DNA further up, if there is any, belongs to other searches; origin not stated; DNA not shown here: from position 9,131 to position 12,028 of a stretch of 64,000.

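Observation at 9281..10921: PntB with a tandem triplication of the NADP(H)-binding dIII domain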

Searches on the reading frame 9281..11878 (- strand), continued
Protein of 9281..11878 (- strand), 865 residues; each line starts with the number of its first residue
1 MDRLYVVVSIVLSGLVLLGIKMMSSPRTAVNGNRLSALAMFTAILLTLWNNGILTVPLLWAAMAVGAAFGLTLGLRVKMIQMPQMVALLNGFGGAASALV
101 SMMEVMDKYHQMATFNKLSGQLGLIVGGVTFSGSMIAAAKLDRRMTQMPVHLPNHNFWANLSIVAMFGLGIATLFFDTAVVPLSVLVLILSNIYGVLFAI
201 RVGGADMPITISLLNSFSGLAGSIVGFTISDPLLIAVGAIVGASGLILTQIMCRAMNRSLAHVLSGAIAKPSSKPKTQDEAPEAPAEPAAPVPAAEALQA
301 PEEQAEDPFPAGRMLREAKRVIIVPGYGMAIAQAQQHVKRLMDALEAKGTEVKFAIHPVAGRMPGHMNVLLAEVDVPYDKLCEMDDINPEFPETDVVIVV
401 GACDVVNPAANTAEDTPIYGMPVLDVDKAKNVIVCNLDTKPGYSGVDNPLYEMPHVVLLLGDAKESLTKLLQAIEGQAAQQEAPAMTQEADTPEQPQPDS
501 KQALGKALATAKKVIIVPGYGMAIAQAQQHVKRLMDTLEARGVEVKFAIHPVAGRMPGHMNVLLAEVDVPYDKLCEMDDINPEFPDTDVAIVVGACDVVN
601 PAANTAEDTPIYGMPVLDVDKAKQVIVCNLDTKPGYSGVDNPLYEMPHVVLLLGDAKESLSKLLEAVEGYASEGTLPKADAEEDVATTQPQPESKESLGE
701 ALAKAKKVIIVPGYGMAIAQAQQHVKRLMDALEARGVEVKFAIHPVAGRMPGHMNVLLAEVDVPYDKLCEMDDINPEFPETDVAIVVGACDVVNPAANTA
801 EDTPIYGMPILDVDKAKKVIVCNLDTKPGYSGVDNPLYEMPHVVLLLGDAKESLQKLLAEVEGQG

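Call 6: find_homologous_proteins(query=window:9281-11878:-, max_evalue=1e-20)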
Query window:9281-11878:- (865 aa): 8000 proteins with E <= 1e-20 among 8000 candidates; the best 120 are listed.
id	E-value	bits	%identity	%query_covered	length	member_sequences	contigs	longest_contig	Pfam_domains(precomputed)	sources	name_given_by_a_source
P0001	0.0e+0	2116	54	99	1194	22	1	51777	PF02233.23,PF00766.26,PF00205.29,PF24627.2,PF16317.12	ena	-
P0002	0.0e+0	2067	69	99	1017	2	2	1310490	PF02233.23,PF00766.26,PF00205.29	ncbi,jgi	ncbi:MAG: NAD(P)(+) transhydrogenase (Re/Si-specific) subunit beta [Bacillota bacterium]|jgi:NAD/NAD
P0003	0.0e+0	1967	66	99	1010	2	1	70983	PF02233.23,PF13277.12,PF00205.29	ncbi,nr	ncbi:MAG: NAD(P)(+) transhydrogenase (Re/Si-specific) subunit beta [Firmicutes bacterium]|nr:NAD(P)(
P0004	0.0e+0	1896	99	100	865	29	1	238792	PF02233.23,PF00205.29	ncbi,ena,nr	ncbi:MAG TPA: NAD(P)(+) transhydrogenase (Re/Si-specific) subunit beta [Bacillota bacterium]|nr:NAD(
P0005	0.0e+0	1830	58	99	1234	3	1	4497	PF02233.23,PF11872.14,PF08725.17,PF00205.29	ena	-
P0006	0.0e+0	1829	70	100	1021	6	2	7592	PF02233.23,PF00205.29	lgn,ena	-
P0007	0.0e+0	1798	72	95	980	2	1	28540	PF02233.23,PF00205.29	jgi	-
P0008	0.0e+0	1733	53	100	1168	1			PF02233.23,PF00766.26,PF09036.16,PF00205.29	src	-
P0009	0.0e+0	1628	54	99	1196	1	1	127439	PF02233.23,PF00766.26,PF19792.5,PF00235.26,PF00205.29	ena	-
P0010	0.0e+0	1620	86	100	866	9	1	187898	PF02233.23,PF00205.29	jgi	jgi:NAD/NADP transhydrogenase beta subunit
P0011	0.0e+0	1598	54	99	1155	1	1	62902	PF02233.23,PF00205.29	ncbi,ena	-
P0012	0.0e+0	1573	54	100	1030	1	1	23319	PF02233.23,PF14232.12,PF00766.26,PF19399.5,PF00205.29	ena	-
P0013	0.0e+0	1572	54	100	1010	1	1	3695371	PF04493.21,PF02233.23,PF16822.12,PF00205.29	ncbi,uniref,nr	ncbi:NAD(P)(+) transhydrogenase (Re/Si-specific) subunit beta [Alkalicella caledoniensis]|uniref:pro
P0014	0.0e+0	1560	54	100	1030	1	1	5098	PF22306.2,PF02233.23,PF14232.12,PF00766.26,PF00205.29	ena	-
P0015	0.0e+0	1547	53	100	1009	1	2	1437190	PF02233.23,PF00766.26,PF00205.29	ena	-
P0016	0.0e+0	1545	53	99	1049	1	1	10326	PF02233.23,PF00766.26,PF00205.29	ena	-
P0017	0.0e+0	1532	53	99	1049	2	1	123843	PF02233.23,PF00766.26,PF00205.29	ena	-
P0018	0.0e+0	1531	53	99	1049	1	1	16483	PF02233.23,PF00766.26,PF00205.29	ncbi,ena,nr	ncbi:MAG: NAD(P)(+) transhydrogenase (AB-specific) [Bacteroidales bacterium]|nr:NAD(P)(+) transhydro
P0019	0.0e+0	1516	80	100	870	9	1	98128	PF02233.23,PF00205.29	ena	-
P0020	0.0e+0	1497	53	99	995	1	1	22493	PF02233.23,PF00205.29,PF16317.12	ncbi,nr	ncbi:MAG: NAD(P)(+) transhydrogenase (Re/Si-specific) subunit beta [Porphyromonas sp.]|nr:NAD(P)(+) 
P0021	0.0e+0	1477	50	99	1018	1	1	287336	PF02233.23,PF18191.7,PF00205.29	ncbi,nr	ncbi:NAD(P)(+) transhydrogenase (Re/Si-specific) subunit beta [Porphyromonadaceae bacterium W3.11]|n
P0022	0.0e+0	1430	55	99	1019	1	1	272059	PF02233.23,PF00766.26,PF00205.29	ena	-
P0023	0.0e+0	1422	55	99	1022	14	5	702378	PF02233.23,PF00766.26,PF00205.29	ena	-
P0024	0.0e+0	1421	53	99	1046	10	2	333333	PF02233.23,PF01022.27,PF00766.26,PF00205.29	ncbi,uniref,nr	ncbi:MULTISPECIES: NAD(P)(+) transhydrogenase (Re/Si-specific) subunit beta [unclassified Desulfovib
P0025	0.0e+0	1418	55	99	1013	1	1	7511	PF02233.23,PF00766.26,PF00205.29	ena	-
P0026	0.0e+0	1418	55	99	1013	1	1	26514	PF02233.23,PF00766.26,PF00205.29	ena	-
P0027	0.0e+0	1391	54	99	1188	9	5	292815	PF02233.23,PF00766.26,PF03646.21,PF19792.5,PF00205.29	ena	-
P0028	0.0e+0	1374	54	99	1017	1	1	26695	PF02233.23,PF01442.24,PF00766.26,PF00205.29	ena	-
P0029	0.0e+0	1370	53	99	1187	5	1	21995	PF02233.23,PF00766.26,PF19792.5,PF00205.29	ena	-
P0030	0.0e+0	1368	74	100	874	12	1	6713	PF02233.23,PF00205.29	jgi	jgi:NAD/NADP transhydrogenase beta subunit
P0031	0.0e+0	1367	55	99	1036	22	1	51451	PF02233.23,PF00766.26,PF00205.29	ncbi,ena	-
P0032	0.0e+0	1366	55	99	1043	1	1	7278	PF04811.22,PF02233.23,PF14232.12,PF00766.26,PF00205.29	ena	-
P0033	0.0e+0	1362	55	99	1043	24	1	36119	PF02233.23,PF19792.5,PF00205.29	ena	-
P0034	0.0e+0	1361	54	100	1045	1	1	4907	PF02233.23,PF00766.26,PF00205.29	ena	-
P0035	0.0e+0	1338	53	100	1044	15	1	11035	PF02233.23,PF00766.26,PF00205.29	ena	-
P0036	0.0e+0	1337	53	99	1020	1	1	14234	PF02233.23,PF14232.12,PF00766.26,PF16822.12,PF00205.29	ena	-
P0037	0.0e+0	1336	53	100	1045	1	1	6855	PF02233.23,PF01022.27,PF00766.26,PF00205.29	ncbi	-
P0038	0.0e+0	1334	55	100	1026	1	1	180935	PF02843.23,PF02233.23,PF00205.29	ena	-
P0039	0.0e+0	1331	53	100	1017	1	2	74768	PF23052.2,PF02233.23,PF12340.14,PF00766.26,PF08164.18,PF00205.29,PF16317.12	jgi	jgi:NAD/NADP transhydrogenase beta subunit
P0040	0.0e+0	1330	53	100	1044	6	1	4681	PF02233.23,PF14232.12,PF00205.29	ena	-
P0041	0.0e+0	1330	55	100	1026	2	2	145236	PF02843.23,PF02233.23,PF00766.26,PF00205.29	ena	-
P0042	0.0e+0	1328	53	100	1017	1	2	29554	PF02233.23,PF00766.26,PF08164.18,PF00205.29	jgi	jgi:NAD/NADP transhydrogenase beta subunit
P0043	0.0e+0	1325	53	99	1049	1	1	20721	PF02233.23,PF00766.26,PF00205.29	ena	-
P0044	0.0e+0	1323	51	99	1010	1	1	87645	PF02233.23,PF08886.17,PF00205.29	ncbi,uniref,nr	ncbi:MAG: NAD synthetase [Desulfovibrio sp. MES5]|uniref:NAD(P)(+) transhydrogenase (Re/Si-specific)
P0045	0.0e+0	1323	53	99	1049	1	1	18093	PF02233.23,PF00766.26,PF00205.29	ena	-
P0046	0.0e+0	1322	54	98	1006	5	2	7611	PF01425.27,PF02233.23,PF13277.12,PF04723.21,PF00205.29,PF12687.13,PF00657.29,PF16317.12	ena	-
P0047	0.0e+0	1321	53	99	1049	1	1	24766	PF02233.23,PF00766.26,PF00205.29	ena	-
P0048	0.0e+0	1306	50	99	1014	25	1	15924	PF02233.23,PF00205.29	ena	-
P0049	0.0e+0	1301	72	100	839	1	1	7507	PF02233.23,PF00205.29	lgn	-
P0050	0.0e+0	1299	53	100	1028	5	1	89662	PF02233.23,PF00766.26,PF00205.29,PF24627.2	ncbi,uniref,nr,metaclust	ncbi:hypothetical protein HQ36_02740 [Porphyromonas gingivicanis]|uniref:proton-translocating NAD(P)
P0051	0.0e+0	1285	63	63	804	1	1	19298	PF02233.23,PF00766.26,PF10938.14,PF00205.29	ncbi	ncbi:MAG: NAD(P)(+) transhydrogenase (Re/Si-specific) subunit beta, partial [Desulfovibrio fairfield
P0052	0.0e+0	1279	70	100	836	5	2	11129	PF02233.23,PF00205.29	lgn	-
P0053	0.0e+0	1271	70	100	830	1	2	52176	PF02233.23,PF00205.29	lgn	-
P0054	0.0e+0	1257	70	100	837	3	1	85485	PF02233.23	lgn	-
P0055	0.0e+0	1247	69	100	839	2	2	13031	PF02233.23,PF00205.29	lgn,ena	-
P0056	0.0e+0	1220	68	100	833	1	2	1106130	PF02233.23,PF00766.26,PF00205.29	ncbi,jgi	ncbi:MAG: NAD(P)(+) transhydrogenase (Re/Si-specific) subunit beta [Bacillota bacterium]|jgi:NAD/NAD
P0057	0.0e+0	1208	56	99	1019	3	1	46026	PF02843.23,PF02233.23,PF00766.26,PF08725.17,PF00205.29,PF12687.13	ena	-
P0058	0.0e+0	1206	68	100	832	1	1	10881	PF02233.23,PF00205.29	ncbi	-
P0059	0.0e+0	1201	57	99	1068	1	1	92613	PF02233.23,PF11872.14,PF00205.29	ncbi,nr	ncbi:MAG: NAD(P)(+) transhydrogenase (Re/Si-specific) subunit beta [Eubacteriales bacterium]|nr:NAD(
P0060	0.0e+0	1200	54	82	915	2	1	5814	PF02233.23,PF00766.26,PF00205.29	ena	-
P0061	0.0e+0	1199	54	99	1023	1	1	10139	PF02233.23,PF00766.26,PF00205.29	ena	-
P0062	0.0e+0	1194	55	99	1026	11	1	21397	PF02233.23,PF00766.26,PF00205.29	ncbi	-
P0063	0.0e+0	1194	55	99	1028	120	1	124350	PF02233.23,PF00766.26,PF00205.29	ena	-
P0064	0.0e+0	1189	56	99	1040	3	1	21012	PF28079.1,PF02233.23,PF03646.21,PF10393.15,PF00205.29,PF05055.18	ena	-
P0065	0.0e+0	1187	54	99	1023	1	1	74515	PF02233.23,PF00766.26,PF00205.29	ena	-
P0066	0.0e+0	1186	57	73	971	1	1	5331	PF02233.23,PF14232.12,PF00766.26,PF03646.21,PF16822.12,PF00205.29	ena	-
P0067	0.0e+0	1185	54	99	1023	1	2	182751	PF02233.23,PF00766.26,PF00205.29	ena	-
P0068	0.0e+0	1183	67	100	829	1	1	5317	PF02233.23,PF00205.29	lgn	-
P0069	0.0e+0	1182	55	99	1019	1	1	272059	PF02233.23,PF00766.26,PF00205.29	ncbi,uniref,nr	ncbi:NAD(P)(+) transhydrogenase (Re/Si-specific) subunit beta [Desulfovibrio sp.]|uniref:NAD(P)(+) t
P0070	0.0e+0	1181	53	99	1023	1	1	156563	PF02233.23,PF00205.29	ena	-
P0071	0.0e+0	1178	54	99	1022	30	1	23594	PF02233.23,PF00766.26,PF00205.29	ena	-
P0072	0.0e+0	1173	53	99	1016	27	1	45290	PF25316.2,PF02233.23,PF00766.26,PF00205.29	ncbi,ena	-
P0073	0.0e+0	1169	54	99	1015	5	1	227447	PF02233.23,PF00766.26,PF19792.5,PF00205.29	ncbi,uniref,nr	ncbi:NAD(P)(+) transhydrogenase (Re/Si-specific) subunit beta [Dysgonomonas massiliensis]|uniref:NAD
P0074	0.0e+0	1162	54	99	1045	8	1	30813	PF02233.23,PF02552.23,PF19792.5,PF00205.29,PF16317.12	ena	-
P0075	0.0e+0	1160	54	99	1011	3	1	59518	PF02233.23,PF00766.26,PF00205.29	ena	-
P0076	0.0e+0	1152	54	99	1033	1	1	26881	PF20216.4,PF02233.23,PF02552.23,PF00205.29,PF16317.12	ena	-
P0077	0.0e+0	1148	54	99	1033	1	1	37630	PF20216.4,PF02233.23,PF02552.23,PF00205.29,PF16317.12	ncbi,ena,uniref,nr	ncbi:NAD(P)(+) transhydrogenase (Re/Si-specific) subunit beta [Porphyromonas uenonis]|uniref:NAD(P)(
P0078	0.0e+0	1146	54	99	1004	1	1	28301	PF02233.23,PF22230.2,PF15725.10,PF00205.29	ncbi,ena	-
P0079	0.0e+0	1143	54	99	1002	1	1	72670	PF02233.23,PF00205.29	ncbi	-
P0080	0.0e+0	1139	54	100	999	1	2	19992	PF02233.23,PF00766.26,PF00205.29,PF12687.13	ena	-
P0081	0.0e+0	1136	54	99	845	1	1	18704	PF02233.23,PF00205.29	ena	-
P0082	0.0e+0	1136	55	95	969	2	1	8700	PF02233.23,PF00766.26,PF00205.29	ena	-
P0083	0.0e+0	1131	64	99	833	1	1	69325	PF02233.23,PF00205.29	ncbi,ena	-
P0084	0.0e+0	1129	53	99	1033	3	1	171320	PF02764.20,PF02233.23,PF00766.26,PF00205.29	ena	-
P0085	0.0e+0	1124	51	99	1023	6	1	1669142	PF02233.23,PF00205.29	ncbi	ncbi:MAG: NAD-dependent protein deacylase sirtuin-5, mitochondrial [Desulfovibrio sp.]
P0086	0.0e+0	1123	52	99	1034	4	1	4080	PF02233.23,PF00766.26,PF00205.29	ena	-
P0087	0.0e+0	1123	52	99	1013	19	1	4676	PF02233.23,PF00205.29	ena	-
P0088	0.0e+0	1116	52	99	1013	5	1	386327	PF02233.23,PF00205.29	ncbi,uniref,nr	ncbi:NAD(P)(+) transhydrogenase (Re/Si-specific) subunit beta [Desulfovibrio intestinalis]|uniref:pr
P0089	0.0e+0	1115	55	97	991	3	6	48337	PF02233.23,PF00766.26,PF00205.29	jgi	jgi:NAD(P) transhydrogenase subunit beta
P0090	0.0e+0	1114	54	98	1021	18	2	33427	PF02233.23,PF00766.26,PF00205.29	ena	-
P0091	0.0e+0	1113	54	98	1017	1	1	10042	PF02233.23,PF00766.26,PF00205.29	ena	-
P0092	0.0e+0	1112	53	98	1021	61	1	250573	PF02233.23,PF00766.26,PF00205.29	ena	-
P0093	0.0e+0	1112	53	98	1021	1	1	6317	PF02233.23,PF00766.26,PF00205.29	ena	-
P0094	0.0e+0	1111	53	100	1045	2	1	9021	PF02233.23,PF14232.12,PF00766.26,PF00205.29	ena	-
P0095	0.0e+0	1111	53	98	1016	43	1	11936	PF02233.23,PF00766.26,PF00205.29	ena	-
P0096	0.0e+0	1110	54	98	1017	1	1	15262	PF02233.23,PF00766.26,PF00205.29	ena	-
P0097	0.0e+0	1110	53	98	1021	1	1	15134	PF02233.23,PF00766.26,PF00205.29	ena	-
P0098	0.0e+0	1110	53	98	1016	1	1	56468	PF02233.23,PF00766.26,PF00205.29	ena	-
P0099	0.0e+0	1110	53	98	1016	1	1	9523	PF02233.23,PF00766.26,PF00205.29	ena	-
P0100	0.0e+0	1110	53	98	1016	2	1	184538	PF02233.23,PF00766.26,PF00205.29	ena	-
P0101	0.0e+0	1109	53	98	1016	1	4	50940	PF02233.23,PF00766.26,PF00205.29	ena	-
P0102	0.0e+0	1109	53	98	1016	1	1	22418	PF02233.23,PF00766.26,PF00205.29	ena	-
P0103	0.0e+0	1109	53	98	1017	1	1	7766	PF02233.23,PF00766.26,PF00205.29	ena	-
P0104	0.0e+0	1109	54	98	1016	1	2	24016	PF02233.23,PF00766.26,PF00205.29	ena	-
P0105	0.0e+0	1108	64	99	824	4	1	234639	PF02233.23,PF00205.29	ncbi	ncbi:MAG: NAD(P)(+) transhydrogenase (Re/Si-specific) subunit beta [Bacillota bacterium]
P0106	0.0e+0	1108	53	98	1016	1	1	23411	PF02233.23,PF00766.26,PF00205.29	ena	-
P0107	0.0e+0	1108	53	98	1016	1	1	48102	PF02233.23,PF00766.26,PF00205.29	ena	-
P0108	0.0e+0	1108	53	98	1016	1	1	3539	PF02233.23,PF00766.26,PF00205.29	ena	-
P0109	0.0e+0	1108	53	98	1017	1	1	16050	PF02233.23,PF00766.26,PF00205.29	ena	-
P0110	0.0e+0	1108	53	98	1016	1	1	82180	PF02233.23,PF00766.26,PF00205.29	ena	-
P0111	0.0e+0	1108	53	98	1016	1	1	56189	PF02233.23,PF00766.26,PF00205.29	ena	-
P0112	0.0e+0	1108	53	98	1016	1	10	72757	PF02233.23,PF00766.26,PF00205.29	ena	-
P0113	0.0e+0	1107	53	98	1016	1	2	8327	PF02233.23,PF00766.26,PF00205.29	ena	-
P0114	0.0e+0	1107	53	98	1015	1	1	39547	PF02233.23,PF00766.26,PF00205.29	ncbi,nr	ncbi:MAG: NAD(P)(+) transhydrogenase (Re/Si-specific) subunit beta [Bacteroidales bacterium]|nr:NAD(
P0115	0.0e+0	1107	53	98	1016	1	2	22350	PF02233.23,PF00766.26,PF00205.29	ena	-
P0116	0.0e+0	1107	53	98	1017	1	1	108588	PF02233.23,PF00766.26,PF00205.29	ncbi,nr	ncbi:NAD(P)(+) transhydrogenase (Re/Si-specific) subunit beta [uncultured Porphyromonas sp.]|nr:NAD(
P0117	0.0e+0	1107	54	98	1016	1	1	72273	PF02233.23,PF00766.26,PF00205.29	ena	-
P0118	0.0e+0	1107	53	98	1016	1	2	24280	PF02233.23,PF00766.26,PF00205.29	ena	-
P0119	0.0e+0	1107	54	98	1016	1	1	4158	PF02233.23,PF00766.26,PF00205.29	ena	-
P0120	0.0e+0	1107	53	98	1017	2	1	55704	PF02233.23,PF00766.26,PF00205.29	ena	-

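Call 25: find_encoding_contigs(protein=P0013, flank=5000, max_places=2)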
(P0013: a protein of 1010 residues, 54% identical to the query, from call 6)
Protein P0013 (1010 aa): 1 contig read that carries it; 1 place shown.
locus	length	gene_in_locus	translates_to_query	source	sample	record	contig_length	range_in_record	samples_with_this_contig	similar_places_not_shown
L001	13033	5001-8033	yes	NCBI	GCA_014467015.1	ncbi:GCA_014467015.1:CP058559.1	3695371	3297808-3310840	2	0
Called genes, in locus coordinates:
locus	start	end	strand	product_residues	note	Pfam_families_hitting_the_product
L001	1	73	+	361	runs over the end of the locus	PF04389:Peptidase_M28, PF05343:Peptidase_M42 (faint), PF01546:Peptidase_M20, PF07687:M20_dimer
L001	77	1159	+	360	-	PF12982:DUF3866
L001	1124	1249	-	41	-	-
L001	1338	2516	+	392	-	-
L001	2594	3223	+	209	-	PF01944:SpoIIM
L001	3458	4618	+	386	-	PF05222:AlaDh_PNT_N, PF01262:AlaDh_PNT_C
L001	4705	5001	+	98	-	PF12769:PNTB_4TM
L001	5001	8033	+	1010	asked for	PF02233:PNTB, PF04493:Endonuclease_5 (faint), PF00205:TPP_enzyme_M (faint), PF16822:ALGX (faint), PF02233:PNTB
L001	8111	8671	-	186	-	PF02915:Rubrerythrin, PF21349:RUBY_RBDX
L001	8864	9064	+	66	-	-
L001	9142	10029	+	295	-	PF02899:Phage_int_SAM_1, PF13495:Phage_int_SAM_4, PF00589:Phage_integrase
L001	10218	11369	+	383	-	PF01676:Metalloenzyme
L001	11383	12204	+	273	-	PF01048:PNP_UDP_1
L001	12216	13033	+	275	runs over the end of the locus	PF01048:PNP_UDP_1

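Call 26: find_encoding_contigs(protein=P0024, flank=5000, max_places=2)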
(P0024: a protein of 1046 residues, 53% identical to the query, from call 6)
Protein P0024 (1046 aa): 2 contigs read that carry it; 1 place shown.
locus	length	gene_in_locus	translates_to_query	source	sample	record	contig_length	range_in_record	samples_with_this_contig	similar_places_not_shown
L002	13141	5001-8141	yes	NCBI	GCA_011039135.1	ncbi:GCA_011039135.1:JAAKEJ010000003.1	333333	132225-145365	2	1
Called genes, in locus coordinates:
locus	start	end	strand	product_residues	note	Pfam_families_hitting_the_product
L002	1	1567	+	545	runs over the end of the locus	PF02652:Lactate_perm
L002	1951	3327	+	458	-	PF00202:Aminotran_3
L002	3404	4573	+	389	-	PF05222:AlaDh_PNT_N, PF02826:2-Hacid_dh_C (faint), PF01262:AlaDh_PNT_C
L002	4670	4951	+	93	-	PF12769:PNTB_4TM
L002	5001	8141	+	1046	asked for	PF02233:PNTB, PF00766:ETF_alpha (faint), PF01022:HTH_5 (faint), PF02233:PNTB, PF00205:TPP_enzyme_M (weak), PF02233:PNTB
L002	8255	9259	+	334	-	PF03480:DctP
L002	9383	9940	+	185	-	PF04290:DctQ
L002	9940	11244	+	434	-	PF06808:DctM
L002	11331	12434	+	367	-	PF03480:DctP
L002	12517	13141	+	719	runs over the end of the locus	PF28530:DUF8426, PF07728:AAA_5, PF28529:McrB_lid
